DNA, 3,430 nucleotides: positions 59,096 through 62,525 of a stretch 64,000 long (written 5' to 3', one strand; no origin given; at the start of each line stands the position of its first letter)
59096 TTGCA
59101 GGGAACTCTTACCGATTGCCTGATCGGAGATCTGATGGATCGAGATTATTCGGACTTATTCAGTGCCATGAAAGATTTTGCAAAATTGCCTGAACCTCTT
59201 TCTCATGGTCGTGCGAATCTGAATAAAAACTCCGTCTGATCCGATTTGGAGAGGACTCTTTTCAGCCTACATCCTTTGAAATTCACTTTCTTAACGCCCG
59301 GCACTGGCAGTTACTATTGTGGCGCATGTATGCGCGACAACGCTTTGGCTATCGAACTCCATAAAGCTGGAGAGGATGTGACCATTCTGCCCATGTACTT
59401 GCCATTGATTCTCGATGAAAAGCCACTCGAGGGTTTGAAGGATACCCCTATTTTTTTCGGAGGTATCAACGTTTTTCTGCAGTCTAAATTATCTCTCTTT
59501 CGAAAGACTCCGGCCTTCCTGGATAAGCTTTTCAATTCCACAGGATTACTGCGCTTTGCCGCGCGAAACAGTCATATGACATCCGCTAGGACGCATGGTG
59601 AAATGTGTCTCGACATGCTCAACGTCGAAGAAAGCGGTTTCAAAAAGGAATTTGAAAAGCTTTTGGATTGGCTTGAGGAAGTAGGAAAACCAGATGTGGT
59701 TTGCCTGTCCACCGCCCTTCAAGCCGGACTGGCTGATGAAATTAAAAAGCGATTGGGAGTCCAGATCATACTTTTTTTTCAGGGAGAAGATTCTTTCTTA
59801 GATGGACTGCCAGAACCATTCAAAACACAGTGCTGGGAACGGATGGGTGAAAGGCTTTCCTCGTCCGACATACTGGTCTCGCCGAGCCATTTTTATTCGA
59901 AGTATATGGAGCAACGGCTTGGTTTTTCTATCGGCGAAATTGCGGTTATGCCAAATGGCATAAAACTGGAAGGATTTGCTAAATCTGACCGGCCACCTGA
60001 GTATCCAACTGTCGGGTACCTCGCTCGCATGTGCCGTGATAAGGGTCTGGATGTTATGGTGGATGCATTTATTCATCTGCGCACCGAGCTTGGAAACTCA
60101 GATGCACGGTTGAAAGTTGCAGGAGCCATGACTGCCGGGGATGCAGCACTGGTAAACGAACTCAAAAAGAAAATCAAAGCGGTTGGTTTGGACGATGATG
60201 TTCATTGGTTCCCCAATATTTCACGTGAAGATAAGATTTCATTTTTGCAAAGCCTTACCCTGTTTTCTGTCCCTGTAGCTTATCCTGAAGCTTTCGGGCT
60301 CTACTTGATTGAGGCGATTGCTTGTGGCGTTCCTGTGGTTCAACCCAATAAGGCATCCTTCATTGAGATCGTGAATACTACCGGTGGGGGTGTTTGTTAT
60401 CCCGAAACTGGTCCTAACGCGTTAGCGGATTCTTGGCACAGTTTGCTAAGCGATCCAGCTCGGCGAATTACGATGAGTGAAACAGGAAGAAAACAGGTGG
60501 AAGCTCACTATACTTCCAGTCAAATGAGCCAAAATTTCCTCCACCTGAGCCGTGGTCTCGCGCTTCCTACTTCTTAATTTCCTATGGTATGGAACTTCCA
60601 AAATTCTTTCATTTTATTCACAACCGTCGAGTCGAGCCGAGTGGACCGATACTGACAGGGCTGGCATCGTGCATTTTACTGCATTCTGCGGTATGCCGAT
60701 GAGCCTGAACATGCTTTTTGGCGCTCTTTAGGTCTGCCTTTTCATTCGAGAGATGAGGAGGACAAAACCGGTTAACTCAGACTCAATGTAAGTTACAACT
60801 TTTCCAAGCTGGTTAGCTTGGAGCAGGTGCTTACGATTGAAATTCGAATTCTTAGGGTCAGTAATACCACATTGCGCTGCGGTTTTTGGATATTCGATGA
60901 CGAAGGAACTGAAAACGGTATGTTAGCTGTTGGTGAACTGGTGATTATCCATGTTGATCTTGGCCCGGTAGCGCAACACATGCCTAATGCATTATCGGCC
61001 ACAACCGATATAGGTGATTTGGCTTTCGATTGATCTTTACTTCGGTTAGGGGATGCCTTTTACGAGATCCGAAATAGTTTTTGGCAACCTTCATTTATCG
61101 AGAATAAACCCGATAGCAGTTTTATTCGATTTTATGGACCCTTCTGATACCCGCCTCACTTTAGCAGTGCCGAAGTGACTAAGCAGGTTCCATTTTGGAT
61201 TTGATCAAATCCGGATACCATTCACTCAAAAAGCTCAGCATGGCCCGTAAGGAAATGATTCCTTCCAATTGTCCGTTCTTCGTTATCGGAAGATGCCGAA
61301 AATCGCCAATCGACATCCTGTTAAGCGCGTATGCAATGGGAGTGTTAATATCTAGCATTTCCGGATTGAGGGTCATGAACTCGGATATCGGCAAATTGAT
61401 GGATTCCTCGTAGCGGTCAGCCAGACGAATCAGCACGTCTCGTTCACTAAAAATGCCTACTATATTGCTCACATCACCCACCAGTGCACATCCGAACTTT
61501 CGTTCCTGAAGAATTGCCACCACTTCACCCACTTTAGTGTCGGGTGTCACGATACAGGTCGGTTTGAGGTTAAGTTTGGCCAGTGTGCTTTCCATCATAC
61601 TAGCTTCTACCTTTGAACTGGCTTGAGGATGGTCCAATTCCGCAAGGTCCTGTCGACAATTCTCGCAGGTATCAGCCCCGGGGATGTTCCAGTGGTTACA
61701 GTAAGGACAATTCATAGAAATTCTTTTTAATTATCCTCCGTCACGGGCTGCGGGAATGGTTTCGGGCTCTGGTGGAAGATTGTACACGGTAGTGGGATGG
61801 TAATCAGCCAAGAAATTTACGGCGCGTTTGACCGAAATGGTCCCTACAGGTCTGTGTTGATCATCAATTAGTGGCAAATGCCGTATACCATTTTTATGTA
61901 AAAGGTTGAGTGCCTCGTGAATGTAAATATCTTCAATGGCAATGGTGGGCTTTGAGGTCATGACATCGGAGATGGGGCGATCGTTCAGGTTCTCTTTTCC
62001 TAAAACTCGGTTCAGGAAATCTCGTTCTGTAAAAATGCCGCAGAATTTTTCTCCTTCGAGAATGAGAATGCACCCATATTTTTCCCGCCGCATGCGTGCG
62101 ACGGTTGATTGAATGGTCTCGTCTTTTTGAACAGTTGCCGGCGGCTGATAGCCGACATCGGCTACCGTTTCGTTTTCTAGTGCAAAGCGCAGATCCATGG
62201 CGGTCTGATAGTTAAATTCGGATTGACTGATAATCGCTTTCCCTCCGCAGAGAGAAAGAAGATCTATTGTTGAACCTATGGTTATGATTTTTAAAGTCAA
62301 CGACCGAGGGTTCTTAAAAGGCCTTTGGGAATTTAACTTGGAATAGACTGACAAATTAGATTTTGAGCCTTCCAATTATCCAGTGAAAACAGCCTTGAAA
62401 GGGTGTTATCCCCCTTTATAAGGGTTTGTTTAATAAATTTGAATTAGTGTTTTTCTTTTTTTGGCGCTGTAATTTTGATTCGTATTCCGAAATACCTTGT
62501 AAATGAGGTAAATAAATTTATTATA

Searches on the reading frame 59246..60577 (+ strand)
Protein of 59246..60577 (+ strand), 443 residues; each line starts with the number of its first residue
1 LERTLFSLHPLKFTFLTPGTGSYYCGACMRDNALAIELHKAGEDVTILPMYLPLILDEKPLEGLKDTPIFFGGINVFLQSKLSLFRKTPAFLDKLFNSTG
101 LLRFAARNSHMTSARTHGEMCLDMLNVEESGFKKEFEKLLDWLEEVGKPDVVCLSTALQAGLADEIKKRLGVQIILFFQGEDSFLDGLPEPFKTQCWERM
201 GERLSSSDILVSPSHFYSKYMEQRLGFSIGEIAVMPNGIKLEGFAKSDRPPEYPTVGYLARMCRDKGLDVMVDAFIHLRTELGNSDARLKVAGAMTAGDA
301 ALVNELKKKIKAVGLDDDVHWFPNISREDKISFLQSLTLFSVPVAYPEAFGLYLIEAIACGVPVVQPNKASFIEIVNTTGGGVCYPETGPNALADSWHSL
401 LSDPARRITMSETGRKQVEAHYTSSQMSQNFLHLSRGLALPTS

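Call 9: search_protein_families(library=pfam, proteins=[window:59246-60577:+], max_evalue=0.001)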
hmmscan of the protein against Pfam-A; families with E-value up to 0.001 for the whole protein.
window:59246-60577:+ (443 aa): 6 families
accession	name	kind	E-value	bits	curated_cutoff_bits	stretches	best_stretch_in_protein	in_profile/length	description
PF00534.26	Glycos_transf_1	-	3.3e-28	98.8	26.4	1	244-417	6-172/172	Glycosyl transferases group 1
PF13692.12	Glyco_trans_1_4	-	4.6e-20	72.8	27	1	254-403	2-142/142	Glycosyl transferases group 1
PF20706.3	GT4-conflict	-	9.4e-08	31.9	26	1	243-377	185-321/385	Family 4 Glycosyltransferase in conflict systems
PF13439.12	Glyco_transf_4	-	8.9e-07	29.5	28.5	1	137-242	62-169/170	Glycosyltransferase Family 4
PF13524.12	Glyco_trans_1_2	-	9.2e-06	26.1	25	1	345-432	58-143/144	Glycosyl transferase-like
PF13579.12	Glyco_trans_4_4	-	3.2e-05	24.8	29.7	1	140-238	64-158/158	Glycosyl transferase 4-like domain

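Call 19: search_protein_families(library=ncbifam, proteins=[window:59246-60577:+], max_evalue=0.001)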
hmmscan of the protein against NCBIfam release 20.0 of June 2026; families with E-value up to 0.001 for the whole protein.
window:59246-60577:+ (443 aa): 21 families
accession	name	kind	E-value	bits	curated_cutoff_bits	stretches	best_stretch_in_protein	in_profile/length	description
NF041876.1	EPS_EpsE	equivalog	4.5e-24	85.4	400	1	228-428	184-386/389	exopolysaccharide biosynthesis GT4 family glycosyltransferase EpsE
TIGR03088.1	stp2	hypoth_equivalog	1.1e-16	60.8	409.05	1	220-434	150-369/374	TIGR03088 family PEP-CTERM/XrtA system glycosyltransferase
NF046085.1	XrtY_assoc_Gly1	equivalog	3e-15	56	400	1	232-435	184-381/387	XrtY-associated glycosyltransferase XYAG1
TIGR03449.1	mycothiol_MshA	equivalog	4.6e-15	55.4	462.5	1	251-419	218-385/406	D-inositol-3-phosphate glycosyltransferase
NF038295.1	EPS_HpsP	equivalog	4.9e-14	52.1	550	1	248-433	202-382/388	hormogonium polysaccharide biosynthesis glycosyltransferase HpsP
NF012028.0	PRK15484.1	subfamily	2e-13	50.2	618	1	209-431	142-371/380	lipopolysaccharide N-acetylglucosaminyltransferase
NF041010.1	glycosy_Agl16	equivalog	3.9e-13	49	575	1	214-414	141-328/352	glycosylation protein Agl16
NF053787.1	GlcN_PG_synth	equivalog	1.1e-12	47.5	480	1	348-432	272-353/361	N-acetylglucosaminyl phosphatidylglycerol synthase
TIGR03999.1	thiol_BshA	equivalog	1.8e-12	46.9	273.7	1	295-434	233-369/375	N-acetyl-alpha-D-glucosaminyl L-malate synthase BshA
NF038298.1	EPS_HpsO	equivalog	1.9e-12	46.7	575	1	255-435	203-384/388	hormogonium polysaccharide biosynthesis glycosyltransferase HpsO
TIGR02149.1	glgA_Coryne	subfamily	7.7e-12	45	302.4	1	251-432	202-384/391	glycogen synthase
TIGR04047.1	MSMEG_0565_glyc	hypoth_equivalog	1.3e-11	44.2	259.85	1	270-425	210-361/373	MSMEG_0565 family glycosyltransferase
TIGR02472.1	sucr_P_syn_N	equivalog_domain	1.2e-10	40.8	576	1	342-433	345-436/439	sucrose-phosphate synthase, putative, glycosyltransferase domain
NF038011.1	PelF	equivalog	8.9e-10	38.2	100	1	232-432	282-486/489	GT4 family glycosyltransferase PelF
NF038255.1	exopoly_VpsD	equivalog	9.3e-07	28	300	1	272-368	218-313/381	VpsD family glycosyltransferase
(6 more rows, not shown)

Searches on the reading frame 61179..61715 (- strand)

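Call 9: search_protein_families(library=pfam, proteins=[window:61179-61715:-], max_evalue=0.001)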
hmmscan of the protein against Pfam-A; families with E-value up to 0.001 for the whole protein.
window:61179-61715:- (178 aa): 1 family
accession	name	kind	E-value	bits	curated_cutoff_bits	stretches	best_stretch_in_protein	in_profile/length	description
PF00571.33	CBS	-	3.3e-17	63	24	2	110-164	1-56/57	CBS domain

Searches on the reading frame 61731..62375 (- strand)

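Call 9: search_protein_families(library=pfam, proteins=[window:61731-62375:-], max_evalue=0.001)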
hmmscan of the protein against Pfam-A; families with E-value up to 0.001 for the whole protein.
window:61731-62375:- (214 aa): 1 family
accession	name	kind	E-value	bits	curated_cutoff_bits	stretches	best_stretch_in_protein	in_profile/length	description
PF00571.33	CBS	-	1.1e-19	70.9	24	2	135-190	1-56/57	CBS domain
